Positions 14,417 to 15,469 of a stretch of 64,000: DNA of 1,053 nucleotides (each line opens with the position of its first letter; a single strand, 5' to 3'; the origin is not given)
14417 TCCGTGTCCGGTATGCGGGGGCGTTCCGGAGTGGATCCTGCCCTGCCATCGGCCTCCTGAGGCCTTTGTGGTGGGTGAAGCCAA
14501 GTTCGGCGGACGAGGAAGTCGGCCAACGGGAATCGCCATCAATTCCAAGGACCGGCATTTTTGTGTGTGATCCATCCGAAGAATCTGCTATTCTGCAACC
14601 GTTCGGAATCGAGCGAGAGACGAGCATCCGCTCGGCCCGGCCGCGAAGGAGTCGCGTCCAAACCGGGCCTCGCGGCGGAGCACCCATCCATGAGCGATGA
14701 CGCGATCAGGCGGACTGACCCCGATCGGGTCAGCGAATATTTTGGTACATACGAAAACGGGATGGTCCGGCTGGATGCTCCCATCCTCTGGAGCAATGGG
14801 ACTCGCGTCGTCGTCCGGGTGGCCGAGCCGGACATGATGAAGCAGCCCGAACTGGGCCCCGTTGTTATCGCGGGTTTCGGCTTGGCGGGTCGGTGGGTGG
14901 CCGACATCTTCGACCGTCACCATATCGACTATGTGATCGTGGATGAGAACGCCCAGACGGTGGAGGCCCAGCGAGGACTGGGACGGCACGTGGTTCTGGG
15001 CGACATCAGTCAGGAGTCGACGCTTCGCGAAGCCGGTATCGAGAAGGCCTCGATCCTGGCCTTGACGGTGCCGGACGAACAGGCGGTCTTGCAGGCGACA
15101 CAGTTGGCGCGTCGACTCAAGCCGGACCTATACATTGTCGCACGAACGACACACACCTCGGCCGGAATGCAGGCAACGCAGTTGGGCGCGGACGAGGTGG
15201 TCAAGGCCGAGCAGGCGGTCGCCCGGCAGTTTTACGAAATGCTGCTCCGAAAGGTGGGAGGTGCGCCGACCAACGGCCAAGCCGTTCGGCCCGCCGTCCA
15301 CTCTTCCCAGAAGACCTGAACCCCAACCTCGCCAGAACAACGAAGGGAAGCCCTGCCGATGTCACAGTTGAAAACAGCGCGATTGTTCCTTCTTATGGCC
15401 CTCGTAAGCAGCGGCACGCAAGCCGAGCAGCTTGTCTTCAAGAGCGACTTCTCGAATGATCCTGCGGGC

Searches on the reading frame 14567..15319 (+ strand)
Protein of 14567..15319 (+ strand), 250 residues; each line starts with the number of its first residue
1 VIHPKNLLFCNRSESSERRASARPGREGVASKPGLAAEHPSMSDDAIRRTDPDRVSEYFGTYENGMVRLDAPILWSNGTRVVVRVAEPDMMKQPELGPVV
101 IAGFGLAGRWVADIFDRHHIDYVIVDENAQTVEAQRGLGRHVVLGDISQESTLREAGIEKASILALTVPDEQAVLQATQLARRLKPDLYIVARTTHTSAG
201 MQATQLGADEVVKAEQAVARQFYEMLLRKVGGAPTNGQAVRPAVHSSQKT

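Call 56: search_protein_families(library=pfam, proteins=[window:14567-15319:+], max_evalue=0.0001)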
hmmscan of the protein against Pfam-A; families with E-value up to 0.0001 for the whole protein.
window:14567-15319:+ (250 aa): 1 family
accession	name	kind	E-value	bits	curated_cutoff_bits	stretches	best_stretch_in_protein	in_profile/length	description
PF02254.24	TrkA_N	-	6.8e-24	84.9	23.8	1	99-212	1-114/116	TrkA-N domain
